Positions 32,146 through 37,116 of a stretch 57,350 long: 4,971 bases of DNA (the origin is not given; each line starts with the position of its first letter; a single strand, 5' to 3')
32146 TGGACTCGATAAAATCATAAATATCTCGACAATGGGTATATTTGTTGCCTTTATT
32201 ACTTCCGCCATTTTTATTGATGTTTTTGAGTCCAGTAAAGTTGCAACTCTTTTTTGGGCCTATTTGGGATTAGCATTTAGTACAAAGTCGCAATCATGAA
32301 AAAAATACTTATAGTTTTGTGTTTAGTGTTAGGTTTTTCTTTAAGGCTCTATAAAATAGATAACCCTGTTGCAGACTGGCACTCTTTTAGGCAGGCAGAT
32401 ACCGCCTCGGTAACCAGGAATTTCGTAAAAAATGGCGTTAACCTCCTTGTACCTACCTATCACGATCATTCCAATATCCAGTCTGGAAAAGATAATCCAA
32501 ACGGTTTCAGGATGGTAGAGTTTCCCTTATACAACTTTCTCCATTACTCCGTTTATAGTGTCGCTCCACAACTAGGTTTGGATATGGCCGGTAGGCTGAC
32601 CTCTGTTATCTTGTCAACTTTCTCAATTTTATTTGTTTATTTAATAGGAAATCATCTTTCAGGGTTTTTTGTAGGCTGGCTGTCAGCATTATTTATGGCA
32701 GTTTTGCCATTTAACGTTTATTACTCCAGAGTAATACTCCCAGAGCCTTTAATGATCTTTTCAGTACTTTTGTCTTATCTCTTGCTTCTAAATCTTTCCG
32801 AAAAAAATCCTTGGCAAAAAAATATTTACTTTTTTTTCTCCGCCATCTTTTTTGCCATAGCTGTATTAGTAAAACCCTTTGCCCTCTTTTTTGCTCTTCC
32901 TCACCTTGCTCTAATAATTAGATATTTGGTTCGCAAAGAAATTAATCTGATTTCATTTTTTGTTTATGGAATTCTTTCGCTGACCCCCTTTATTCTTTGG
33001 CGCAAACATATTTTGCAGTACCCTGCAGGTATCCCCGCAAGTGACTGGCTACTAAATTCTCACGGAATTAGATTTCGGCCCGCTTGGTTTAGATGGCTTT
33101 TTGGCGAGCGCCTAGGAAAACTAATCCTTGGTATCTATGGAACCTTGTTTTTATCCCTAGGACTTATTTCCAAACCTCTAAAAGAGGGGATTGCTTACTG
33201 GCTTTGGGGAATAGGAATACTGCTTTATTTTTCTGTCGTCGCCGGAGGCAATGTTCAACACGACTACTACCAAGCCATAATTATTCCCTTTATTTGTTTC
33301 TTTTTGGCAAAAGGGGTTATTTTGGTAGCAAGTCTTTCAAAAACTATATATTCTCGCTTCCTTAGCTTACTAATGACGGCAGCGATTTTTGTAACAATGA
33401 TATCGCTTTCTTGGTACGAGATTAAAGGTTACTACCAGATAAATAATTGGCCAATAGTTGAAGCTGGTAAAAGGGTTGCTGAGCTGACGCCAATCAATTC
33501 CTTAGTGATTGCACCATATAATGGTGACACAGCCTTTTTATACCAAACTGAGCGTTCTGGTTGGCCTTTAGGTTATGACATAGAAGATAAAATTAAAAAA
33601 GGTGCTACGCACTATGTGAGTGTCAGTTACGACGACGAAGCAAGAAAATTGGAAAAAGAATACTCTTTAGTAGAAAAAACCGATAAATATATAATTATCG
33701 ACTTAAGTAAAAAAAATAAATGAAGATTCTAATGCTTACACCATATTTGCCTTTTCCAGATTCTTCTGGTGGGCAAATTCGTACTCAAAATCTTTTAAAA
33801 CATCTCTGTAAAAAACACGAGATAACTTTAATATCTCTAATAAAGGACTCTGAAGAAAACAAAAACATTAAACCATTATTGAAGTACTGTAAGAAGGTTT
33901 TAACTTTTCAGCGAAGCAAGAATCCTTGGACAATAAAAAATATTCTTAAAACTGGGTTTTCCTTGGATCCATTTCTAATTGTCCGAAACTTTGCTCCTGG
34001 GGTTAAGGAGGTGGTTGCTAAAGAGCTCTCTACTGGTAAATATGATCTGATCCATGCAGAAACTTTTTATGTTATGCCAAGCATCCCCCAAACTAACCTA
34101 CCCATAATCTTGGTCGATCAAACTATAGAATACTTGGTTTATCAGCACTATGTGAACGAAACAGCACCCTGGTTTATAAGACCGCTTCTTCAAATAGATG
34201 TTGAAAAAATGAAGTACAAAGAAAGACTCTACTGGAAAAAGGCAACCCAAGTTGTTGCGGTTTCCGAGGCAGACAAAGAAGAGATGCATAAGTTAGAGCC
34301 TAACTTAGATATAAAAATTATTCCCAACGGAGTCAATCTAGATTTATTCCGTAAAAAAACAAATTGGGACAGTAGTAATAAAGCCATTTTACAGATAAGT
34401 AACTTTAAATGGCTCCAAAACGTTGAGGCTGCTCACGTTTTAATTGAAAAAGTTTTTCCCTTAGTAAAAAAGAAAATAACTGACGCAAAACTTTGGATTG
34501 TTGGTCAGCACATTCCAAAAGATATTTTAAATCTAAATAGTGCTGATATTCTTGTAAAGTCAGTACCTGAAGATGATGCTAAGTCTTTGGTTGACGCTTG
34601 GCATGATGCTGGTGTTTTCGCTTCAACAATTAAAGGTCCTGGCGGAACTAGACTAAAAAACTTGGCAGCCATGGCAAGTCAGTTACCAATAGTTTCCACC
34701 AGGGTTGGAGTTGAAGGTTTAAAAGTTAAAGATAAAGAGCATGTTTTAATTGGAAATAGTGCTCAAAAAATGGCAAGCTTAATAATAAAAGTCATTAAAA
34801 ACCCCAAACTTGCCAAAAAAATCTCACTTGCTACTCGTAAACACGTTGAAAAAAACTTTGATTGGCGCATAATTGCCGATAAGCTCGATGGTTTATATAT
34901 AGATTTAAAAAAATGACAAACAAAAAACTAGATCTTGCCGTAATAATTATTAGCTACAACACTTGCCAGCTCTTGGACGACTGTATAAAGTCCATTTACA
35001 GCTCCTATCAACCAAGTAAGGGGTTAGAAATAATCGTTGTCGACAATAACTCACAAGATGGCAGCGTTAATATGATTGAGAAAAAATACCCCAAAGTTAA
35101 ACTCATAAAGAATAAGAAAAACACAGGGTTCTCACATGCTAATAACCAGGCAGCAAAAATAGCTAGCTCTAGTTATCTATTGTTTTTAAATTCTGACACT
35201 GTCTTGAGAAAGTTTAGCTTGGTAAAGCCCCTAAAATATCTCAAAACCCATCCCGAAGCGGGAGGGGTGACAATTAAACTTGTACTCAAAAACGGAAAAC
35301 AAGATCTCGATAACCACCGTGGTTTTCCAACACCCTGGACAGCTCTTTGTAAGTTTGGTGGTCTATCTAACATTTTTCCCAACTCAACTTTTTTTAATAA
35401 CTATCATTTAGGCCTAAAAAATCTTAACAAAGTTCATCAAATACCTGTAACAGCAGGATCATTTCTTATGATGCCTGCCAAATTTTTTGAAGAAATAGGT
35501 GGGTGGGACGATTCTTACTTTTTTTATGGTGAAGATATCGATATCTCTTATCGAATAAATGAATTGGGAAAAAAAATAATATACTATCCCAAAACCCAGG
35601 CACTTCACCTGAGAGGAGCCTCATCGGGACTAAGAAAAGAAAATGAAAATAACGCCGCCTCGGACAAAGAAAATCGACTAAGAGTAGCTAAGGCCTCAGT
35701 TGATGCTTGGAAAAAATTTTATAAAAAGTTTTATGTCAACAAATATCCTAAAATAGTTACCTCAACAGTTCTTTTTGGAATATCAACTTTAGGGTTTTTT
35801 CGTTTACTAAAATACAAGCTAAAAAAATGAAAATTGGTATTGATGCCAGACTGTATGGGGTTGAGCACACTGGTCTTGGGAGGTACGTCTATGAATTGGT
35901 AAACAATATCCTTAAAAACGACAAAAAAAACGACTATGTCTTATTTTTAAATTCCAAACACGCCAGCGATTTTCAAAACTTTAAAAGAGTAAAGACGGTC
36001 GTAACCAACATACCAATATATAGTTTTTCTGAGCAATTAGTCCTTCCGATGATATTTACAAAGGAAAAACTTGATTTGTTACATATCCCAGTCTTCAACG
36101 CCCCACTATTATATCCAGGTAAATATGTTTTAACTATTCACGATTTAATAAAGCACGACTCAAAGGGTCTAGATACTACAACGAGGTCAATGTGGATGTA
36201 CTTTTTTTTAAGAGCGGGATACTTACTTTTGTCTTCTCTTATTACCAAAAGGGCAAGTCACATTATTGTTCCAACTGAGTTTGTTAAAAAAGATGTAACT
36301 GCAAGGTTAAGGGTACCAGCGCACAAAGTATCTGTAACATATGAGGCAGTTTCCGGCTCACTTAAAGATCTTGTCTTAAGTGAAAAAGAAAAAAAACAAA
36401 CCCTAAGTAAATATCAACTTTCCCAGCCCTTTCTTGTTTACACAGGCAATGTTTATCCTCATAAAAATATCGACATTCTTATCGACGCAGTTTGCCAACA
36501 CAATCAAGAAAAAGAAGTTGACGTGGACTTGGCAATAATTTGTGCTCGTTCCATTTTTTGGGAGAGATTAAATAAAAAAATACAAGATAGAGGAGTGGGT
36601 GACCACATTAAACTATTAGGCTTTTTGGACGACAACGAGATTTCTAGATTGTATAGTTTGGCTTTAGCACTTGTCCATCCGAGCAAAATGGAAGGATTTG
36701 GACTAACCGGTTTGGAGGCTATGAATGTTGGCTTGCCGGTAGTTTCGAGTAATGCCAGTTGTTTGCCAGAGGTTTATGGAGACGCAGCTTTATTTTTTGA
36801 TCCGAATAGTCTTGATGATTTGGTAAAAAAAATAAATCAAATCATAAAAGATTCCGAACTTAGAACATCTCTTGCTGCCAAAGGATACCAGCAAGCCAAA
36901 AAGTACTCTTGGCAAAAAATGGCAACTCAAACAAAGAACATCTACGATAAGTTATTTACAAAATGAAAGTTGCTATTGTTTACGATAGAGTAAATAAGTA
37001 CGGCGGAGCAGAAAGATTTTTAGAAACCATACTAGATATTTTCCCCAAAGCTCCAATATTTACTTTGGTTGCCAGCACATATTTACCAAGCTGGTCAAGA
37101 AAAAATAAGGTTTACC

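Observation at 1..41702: Roughly 40 kb glycan-assembly super-cluster with an unusual excess of GT-C-type membrane transferases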

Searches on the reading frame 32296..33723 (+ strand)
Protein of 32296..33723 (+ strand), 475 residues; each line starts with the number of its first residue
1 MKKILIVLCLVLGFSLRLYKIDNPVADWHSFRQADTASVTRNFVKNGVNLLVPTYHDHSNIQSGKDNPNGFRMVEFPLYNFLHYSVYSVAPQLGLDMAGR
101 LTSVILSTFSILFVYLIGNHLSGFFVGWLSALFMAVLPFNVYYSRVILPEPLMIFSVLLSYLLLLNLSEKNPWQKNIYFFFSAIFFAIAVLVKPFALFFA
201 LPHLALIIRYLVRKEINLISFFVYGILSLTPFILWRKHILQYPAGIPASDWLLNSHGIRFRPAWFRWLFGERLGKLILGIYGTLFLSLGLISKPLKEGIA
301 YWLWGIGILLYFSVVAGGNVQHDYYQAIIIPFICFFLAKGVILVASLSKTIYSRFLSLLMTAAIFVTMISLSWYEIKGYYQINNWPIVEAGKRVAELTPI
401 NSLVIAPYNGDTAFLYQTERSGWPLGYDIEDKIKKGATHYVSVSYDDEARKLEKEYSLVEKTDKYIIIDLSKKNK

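Call 6: search_protein_families(library=pfam, proteins=[window:32296-33723:+], max_evalue=0.01)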
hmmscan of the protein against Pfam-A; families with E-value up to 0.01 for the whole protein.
window:32296-33723:+ (475 aa): 3 families
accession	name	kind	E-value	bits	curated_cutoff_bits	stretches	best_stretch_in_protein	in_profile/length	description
PF02366.24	PMT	-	5.6e-08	33.1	22.7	1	97-216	83-205/245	Dolichyl-phosphate-mannose-protein mannosyltransferase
PF13231.12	PMT_2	-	1.4e-07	32.3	26.1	1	96-235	21-160/160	Dolichyl-phosphate-mannose-protein mannosyltransferase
PF09913.15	DUF2142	-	0.00087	18.6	30.1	1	58-326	80-348/395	Predicted membrane protein (DUF2142)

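Call 10: search_protein_families(library=ncbifam, proteins=[window:32296-33723:+], max_evalue=1)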
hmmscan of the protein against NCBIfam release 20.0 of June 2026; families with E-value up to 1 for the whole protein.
window:32296-33723:+ (475 aa): 1 family
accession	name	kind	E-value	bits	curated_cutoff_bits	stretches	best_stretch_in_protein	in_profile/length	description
TIGR04154.1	archaeo_STT3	subfamily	0.0012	17.3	450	1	5-201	3-216/831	oligosaccharyl transferase, archaeosortase A system-associated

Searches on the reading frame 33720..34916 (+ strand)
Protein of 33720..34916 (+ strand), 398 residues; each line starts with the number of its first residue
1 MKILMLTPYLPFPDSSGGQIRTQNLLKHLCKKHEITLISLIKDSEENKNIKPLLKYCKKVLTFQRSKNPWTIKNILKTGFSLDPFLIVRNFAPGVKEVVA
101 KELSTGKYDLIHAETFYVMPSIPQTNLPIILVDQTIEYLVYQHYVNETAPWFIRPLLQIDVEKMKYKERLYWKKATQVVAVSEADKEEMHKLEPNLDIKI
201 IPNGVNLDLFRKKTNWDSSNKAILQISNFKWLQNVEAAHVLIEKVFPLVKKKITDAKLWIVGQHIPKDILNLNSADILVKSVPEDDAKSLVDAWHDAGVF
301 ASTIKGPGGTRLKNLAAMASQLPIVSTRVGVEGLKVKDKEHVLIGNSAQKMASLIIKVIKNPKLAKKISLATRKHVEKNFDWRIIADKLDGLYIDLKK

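Call 6: search_protein_families(library=pfam, proteins=[window:33720-34916:+], max_evalue=0.01)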
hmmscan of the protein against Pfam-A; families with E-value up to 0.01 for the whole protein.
window:33720-34916:+ (398 aa): 4 families
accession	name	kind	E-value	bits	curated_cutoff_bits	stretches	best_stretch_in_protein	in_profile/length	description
PF13692.12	Glyco_trans_1_4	-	5.3e-14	53.1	27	1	222-361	3-142/142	Glycosyl transferases group 1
PF13439.12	Glyco_transf_4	-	9.2e-12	45.7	28.5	1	17-208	3-169/170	Glycosyltransferase Family 4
PF00534.26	Glycos_transf_1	-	3.9e-08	33.5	26.4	1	210-374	5-171/172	Glycosyl transferases group 1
PF13524.12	Glyco_trans_1_2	-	0.0098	16.3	25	0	309-389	62-142/144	Glycosyl transferase-like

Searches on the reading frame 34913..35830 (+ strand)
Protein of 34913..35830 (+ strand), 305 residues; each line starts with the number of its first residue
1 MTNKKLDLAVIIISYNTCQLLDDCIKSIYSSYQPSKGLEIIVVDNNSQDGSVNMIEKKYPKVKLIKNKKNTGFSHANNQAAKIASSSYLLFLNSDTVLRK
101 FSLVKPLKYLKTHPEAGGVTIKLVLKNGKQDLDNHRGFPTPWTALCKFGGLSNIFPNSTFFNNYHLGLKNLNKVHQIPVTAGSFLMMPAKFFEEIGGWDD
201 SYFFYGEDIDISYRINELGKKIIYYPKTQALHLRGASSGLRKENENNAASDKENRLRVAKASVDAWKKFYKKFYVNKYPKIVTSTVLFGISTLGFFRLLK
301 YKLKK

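Call 6: search_protein_families(library=pfam, proteins=[window:34913-35830:+], max_evalue=0.01)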
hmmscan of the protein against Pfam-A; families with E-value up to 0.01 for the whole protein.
window:34913-35830:+ (305 aa): 6 families
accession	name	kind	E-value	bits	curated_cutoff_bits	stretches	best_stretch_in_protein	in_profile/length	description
PF00535.33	Glycos_transf_2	-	1.3e-22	81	23.3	1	10-187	2-159/168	Glycosyl transferase family 2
PF13641.12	Glyco_tranf_2_3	-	4.6e-18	66.5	27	1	8-238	3-217/230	Glycosyltransferase like family 2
PF13632.12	Glyco_trans_2_3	-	1.2e-07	32.2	27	1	90-237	3-127/198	Glycosyl transferase family group 2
PF10111.15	Glyco_tranf_2_2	-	2.8e-05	24.2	27.3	1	21-108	15-104/276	Glycosyltransferase like family 2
PF02709.20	Glyco_transf_7C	-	0.00014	21.8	23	1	165-227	4-67/78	N-terminal domain of galactosyltransferase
PF00085.26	Thioredoxin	-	0.0049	17.3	23.5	0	17-84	32-98/103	Thioredoxin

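Call 67: search_protein_families(library=ncbifam, proteins=[window:34913-35830:+], max_evalue=0.00001)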
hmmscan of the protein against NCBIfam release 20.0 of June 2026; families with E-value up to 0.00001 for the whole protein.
window:34913-35830:+ (305 aa): 15 families
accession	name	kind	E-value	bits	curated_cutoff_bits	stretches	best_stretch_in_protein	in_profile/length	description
TIGR03937.1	PgaC_IcaA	equivalog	7.7e-17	61.3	422.3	1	8-120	47-160/407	poly-beta-1,6-N-acetyl-D-glucosamine synthase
NF041875.1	EPS_EpsD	equivalog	2.4e-15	56.8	370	1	8-100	1-94/325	exopolysaccharide biosynthesis glycosyltransferase EpsD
TIGR03965.1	mycofact_glyco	equivalog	1.6e-14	53.6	280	1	6-100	74-169/467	mycofactocin biosynthesis glycosyltransferase MftF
TIGR04283.1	glyco_like_mftF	equivalog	2.4e-14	53.4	182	1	8-110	1-97/221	TIGR04283 family arsenosugar biosynthesis glycosyltransferase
NF007482.0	PRK10073.1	equivalog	4.2e-14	52.3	423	1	1-98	1-98/334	glycosyltransferase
NF047683.1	TeichurnBiosyTuaG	equivalog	2.7e-13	50.1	400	1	1-127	1-128/252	teichuronic acid biosynthesis protein TuaG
TIGR03111.1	glyc2_xrt_Gpos1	hypoth_equivalog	3.9e-12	45.7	363.95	1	7-119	50-165/439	TIGR03111 family XrtG-associated glycosyltransferase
NF038302.1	EPS_HpsE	equivalog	4.2e-12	45.7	300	1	6-119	1-120/307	hormogonium polysaccharide biosynthesis glycosyltransferase HpsE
TIGR04195.1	S_glycosyl_SunS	equivalog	3.2e-10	39.4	350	1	11-96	62-142/421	SunS family peptide S-glycosyltransferase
NF050050.1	ProtGlycPglI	equivalog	6.5e-10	38.9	500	1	8-103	4-101/306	GalNAc(5)-diNAcBac-PP-undecaprenol beta-1,3-glucosyltransferase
TIGR01556.1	rhamnosyltran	subfamily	3.5e-09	36.3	200.55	1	35-113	19-101/281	rhamnosyltransferase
NF053739.1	GlytfEpsEBac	equivalog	9.7e-08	31.3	450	1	9-116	4-113/265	glycosyltransferase EpsE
TIGR04242.1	nodulat_NodC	equivalog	7.1e-07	28.5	550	1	7-129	49-174/395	chitooligosaccharide synthase NodC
NF038299.1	EPS_HpsN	equivalog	7.3e-07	28.5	425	1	8-239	3-227/317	hormogonium polysaccharide biosynthesis glycosyltransferase HpsN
TIGR04009.1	wcaE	equivalog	4e-06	26.3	369.2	1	9-99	4-96/248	colanic acid biosynthesis glycosyltransferase WcaE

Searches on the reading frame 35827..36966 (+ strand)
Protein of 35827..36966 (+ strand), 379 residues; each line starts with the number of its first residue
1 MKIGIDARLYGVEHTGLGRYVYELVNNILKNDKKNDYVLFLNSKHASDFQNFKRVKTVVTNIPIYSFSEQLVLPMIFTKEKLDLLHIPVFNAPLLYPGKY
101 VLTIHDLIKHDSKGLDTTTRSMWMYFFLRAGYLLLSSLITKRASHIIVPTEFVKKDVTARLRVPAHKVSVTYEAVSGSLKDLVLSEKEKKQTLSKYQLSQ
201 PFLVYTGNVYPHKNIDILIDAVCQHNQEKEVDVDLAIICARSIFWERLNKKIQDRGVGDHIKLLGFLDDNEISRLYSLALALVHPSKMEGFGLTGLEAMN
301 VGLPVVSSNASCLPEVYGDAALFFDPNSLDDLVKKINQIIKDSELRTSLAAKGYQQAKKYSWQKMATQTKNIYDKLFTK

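Call 6: search_protein_families(library=pfam, proteins=[window:35827-36966:+], max_evalue=0.01)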
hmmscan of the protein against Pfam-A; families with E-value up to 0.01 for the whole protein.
window:35827-36966:+ (379 aa): 5 families
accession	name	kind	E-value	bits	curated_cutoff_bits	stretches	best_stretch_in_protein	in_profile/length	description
PF00534.26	Glycos_transf_1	-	2.3e-32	112.3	26.4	1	198-355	13-171/172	Glycosyl transferases group 1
PF13692.12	Glyco_trans_1_4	-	1e-24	87.8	27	1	201-342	2-142/142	Glycosyl transferases group 1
PF20706.3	GT4-conflict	-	9.1e-12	45.1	26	1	199-366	196-382/385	Family 4 Glycosyltransferase in conflict systems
PF13439.12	Glyco_transf_4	-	1.2e-10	42.1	28.5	1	16-175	3-166/170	Glycosyltransferase Family 4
PF13524.12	Glyco_trans_1_2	-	2.6e-08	34.4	25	1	234-368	16-141/144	Glycosyl transferase-like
